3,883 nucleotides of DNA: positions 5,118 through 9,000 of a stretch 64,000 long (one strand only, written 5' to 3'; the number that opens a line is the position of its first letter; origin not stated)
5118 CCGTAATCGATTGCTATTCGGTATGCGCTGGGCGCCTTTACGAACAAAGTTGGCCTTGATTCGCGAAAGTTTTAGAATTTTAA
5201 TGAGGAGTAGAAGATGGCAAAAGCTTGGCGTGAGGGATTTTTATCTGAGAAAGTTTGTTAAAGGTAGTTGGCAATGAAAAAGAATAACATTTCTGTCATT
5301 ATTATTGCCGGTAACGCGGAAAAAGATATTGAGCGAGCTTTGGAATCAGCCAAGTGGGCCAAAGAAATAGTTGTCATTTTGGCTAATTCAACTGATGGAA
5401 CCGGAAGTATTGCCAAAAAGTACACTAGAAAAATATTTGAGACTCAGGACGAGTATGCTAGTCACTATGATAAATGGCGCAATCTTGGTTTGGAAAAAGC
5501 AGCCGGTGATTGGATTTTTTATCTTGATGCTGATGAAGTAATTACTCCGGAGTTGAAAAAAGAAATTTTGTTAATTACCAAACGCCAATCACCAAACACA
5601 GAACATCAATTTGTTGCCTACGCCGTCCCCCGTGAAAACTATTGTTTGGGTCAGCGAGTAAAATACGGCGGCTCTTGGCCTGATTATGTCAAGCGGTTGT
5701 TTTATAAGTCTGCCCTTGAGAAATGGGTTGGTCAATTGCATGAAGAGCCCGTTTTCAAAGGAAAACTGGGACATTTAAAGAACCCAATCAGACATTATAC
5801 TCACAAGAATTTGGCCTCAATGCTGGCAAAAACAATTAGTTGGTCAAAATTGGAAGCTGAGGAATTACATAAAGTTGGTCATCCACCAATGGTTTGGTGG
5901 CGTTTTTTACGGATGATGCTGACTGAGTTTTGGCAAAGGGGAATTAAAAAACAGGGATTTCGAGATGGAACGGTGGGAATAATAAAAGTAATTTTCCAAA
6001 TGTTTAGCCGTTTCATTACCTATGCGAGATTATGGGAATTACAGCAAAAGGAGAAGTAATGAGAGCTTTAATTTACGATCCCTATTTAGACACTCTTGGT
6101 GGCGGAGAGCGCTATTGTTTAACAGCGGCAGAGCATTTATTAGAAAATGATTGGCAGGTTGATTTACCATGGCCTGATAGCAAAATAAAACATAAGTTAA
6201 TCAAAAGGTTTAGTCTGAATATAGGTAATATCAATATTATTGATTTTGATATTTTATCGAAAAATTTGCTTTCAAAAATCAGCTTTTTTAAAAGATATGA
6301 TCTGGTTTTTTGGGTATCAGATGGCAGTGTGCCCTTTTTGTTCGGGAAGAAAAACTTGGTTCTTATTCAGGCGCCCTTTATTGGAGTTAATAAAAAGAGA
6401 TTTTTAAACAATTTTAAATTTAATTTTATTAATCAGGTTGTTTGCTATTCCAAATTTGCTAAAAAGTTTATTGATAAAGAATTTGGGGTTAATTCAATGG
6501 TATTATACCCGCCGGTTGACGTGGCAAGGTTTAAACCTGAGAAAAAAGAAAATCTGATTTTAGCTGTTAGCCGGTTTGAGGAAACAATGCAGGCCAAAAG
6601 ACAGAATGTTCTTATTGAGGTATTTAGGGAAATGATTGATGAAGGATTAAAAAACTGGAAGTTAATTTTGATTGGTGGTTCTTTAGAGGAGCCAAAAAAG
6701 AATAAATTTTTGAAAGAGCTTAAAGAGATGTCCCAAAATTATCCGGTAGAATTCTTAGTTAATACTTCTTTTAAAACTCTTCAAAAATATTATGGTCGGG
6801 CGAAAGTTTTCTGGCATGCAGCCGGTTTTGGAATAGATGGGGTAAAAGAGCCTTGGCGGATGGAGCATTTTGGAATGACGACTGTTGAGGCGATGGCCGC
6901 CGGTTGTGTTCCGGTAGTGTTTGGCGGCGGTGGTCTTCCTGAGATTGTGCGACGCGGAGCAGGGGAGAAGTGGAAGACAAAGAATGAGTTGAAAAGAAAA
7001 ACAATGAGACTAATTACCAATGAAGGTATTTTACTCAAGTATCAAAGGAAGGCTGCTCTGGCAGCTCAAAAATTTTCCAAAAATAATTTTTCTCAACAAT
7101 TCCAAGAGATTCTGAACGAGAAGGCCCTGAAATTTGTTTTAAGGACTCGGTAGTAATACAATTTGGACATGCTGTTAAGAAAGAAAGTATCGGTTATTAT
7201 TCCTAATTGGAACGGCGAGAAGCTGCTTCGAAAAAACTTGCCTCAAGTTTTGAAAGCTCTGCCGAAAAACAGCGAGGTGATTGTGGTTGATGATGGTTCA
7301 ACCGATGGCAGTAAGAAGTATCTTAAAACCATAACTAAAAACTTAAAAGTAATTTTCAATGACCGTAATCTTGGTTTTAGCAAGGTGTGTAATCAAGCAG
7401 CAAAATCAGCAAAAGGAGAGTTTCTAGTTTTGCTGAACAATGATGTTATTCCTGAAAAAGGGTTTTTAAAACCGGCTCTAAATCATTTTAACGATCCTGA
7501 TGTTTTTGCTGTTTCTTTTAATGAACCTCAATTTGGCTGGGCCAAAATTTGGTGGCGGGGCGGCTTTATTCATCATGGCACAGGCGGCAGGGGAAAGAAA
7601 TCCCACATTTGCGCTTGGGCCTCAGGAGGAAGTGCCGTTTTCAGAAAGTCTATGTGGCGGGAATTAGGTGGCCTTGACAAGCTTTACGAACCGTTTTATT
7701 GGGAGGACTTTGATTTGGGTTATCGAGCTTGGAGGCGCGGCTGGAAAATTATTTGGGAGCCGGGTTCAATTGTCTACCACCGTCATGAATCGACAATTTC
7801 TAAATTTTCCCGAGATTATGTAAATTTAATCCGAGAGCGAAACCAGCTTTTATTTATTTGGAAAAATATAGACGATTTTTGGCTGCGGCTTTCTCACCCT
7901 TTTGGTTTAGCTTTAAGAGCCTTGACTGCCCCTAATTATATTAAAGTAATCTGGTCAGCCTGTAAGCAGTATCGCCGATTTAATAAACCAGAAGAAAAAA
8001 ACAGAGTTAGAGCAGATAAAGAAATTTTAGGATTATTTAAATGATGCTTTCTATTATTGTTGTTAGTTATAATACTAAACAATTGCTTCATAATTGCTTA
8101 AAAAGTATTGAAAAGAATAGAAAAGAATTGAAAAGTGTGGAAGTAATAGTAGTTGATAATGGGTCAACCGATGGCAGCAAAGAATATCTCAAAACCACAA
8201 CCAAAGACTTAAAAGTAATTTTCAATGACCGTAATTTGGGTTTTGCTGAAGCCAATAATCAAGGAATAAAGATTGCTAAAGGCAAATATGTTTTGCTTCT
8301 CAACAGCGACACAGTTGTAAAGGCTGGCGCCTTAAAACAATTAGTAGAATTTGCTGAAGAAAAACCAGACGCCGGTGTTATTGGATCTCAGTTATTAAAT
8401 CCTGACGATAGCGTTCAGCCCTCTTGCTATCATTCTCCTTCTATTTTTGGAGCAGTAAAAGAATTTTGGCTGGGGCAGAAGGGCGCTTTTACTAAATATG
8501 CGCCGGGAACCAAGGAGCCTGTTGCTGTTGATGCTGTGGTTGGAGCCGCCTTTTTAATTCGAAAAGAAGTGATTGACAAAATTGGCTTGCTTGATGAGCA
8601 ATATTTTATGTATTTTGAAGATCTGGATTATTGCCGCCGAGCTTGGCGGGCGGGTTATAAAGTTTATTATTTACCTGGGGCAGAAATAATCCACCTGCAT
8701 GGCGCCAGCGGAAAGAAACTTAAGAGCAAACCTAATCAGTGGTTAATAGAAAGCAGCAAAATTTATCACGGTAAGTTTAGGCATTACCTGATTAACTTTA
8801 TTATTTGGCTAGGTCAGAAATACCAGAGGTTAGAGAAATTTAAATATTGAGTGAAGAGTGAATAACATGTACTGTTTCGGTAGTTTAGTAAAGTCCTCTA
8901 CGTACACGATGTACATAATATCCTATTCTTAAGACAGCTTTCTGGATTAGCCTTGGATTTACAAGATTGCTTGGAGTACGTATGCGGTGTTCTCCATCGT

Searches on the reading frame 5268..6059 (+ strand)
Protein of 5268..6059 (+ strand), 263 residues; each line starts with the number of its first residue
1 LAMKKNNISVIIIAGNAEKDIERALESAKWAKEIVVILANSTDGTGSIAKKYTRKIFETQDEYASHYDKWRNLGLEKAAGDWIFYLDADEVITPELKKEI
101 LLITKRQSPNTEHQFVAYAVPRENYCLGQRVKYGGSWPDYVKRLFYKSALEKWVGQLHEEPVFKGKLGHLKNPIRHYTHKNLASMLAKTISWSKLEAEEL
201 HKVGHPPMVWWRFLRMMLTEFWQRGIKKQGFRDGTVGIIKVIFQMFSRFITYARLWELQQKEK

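Call 33: search_protein_families(library=pfam, proteins=[window:5268-6059:+], max_evalue=0.0001)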
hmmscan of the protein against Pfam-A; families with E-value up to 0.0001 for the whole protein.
window:5268-6059:+ (263 aa): 3 families
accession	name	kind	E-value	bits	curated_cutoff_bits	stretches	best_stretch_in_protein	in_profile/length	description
PF00535.33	Glycos_transf_2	-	5.6e-16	59.4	23.3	1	9-101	1-100/168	Glycosyl transferase family 2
PF10111.15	Glyco_tranf_2_2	-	3.8e-06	27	27.3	1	9-111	1-114/276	Glycosyltransferase like family 2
PF13704.12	Glyco_tranf_2_4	-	4.5e-06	27.5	27.5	1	31-93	19-85/98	Glycosyl transferase family 2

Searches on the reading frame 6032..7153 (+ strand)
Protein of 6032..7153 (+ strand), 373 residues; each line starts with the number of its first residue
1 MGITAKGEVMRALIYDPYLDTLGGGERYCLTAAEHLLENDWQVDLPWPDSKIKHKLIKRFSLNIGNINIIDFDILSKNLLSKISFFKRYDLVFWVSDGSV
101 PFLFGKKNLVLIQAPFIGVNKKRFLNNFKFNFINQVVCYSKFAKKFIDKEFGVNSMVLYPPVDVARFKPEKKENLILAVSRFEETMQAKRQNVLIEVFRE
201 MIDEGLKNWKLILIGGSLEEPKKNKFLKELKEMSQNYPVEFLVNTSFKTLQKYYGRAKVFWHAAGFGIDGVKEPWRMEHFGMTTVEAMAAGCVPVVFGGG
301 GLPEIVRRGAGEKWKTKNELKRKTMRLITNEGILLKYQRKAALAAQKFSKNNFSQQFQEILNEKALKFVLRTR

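Call 33: search_protein_families(library=pfam, proteins=[window:6032-7153:+], max_evalue=0.0001)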
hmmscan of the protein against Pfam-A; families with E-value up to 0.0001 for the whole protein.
window:6032-7153:+ (373 aa): 3 families
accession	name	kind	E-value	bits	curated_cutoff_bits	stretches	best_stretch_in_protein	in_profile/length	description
PF00534.26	Glycos_transf_1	-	2.8e-19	69.7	26.4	1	168-340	10-164/172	Glycosyl transferases group 1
PF13692.12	Glyco_trans_1_4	-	1.5e-13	51.7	27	1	174-310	2-119/142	Glycosyl transferases group 1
PF13439.12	Glyco_transf_4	-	8e-05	23.2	28.5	0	23-166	2-170/170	Glycosyltransferase Family 4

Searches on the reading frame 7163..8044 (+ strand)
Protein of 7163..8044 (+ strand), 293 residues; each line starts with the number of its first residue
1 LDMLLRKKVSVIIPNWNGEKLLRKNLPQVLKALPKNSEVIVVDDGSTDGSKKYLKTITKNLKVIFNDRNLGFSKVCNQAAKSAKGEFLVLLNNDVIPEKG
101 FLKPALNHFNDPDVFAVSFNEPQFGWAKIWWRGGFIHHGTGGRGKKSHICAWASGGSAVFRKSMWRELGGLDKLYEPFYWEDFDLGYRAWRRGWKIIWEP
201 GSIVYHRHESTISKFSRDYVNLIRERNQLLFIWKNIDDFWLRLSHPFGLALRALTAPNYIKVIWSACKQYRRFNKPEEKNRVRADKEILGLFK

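Call 33: search_protein_families(library=pfam, proteins=[window:7163-8044:+], max_evalue=0.0001)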
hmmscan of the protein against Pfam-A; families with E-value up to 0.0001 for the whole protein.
window:7163-8044:+ (293 aa): 4 families
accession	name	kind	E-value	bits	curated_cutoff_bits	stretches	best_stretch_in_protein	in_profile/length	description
PF00535.33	Glycos_transf_2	-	3.2e-27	95.9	23.3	1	10-167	1-166/168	Glycosyl transferase family 2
PF13641.12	Glyco_tranf_2_3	-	2.3e-19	70.7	27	1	9-216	3-221/230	Glycosyltransferase like family 2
PF13632.12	Glyco_trans_2_3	-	1.9e-11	44.6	27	1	89-217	3-138/198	Glycosyl transferase family group 2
PF10111.15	Glyco_tranf_2_2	-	1.1e-08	35.4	27.3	0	10-95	1-92/276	Glycosyltransferase like family 2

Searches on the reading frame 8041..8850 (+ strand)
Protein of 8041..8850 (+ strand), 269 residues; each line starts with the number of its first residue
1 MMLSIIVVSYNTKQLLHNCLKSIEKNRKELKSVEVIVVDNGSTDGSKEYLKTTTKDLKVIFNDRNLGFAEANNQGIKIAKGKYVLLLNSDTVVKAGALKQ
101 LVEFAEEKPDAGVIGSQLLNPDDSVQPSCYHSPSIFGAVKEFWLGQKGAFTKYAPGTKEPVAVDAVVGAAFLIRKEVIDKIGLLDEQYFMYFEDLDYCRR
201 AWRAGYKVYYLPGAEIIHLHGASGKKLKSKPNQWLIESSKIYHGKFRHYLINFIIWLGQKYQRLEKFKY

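Call 33: search_protein_families(library=pfam, proteins=[window:8041-8850:+], max_evalue=0.0001)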
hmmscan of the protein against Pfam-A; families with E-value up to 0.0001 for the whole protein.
window:8041-8850:+ (269 aa): 5 families
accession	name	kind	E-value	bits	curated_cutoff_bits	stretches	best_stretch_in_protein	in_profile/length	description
PF00535.33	Glycos_transf_2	-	3.7e-31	108.7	23.3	1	4-146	1-132/168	Glycosyl transferase family 2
PF13641.12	Glyco_tranf_2_3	-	5.5e-23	82.6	27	1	3-232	3-225/230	Glycosyltransferase like family 2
PF13632.12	Glyco_trans_2_3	-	8e-09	36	27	1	83-221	1-125/198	Glycosyl transferase family group 2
PF13712.12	Glyco_tranf_2_5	-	8.6e-09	35.9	27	1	66-210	39-179/210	Glycosyltransferase like family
PF10111.15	Glyco_tranf_2_2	-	1.3e-06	28.6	27.3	1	30-200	27-198/276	Glycosyltransferase like family 2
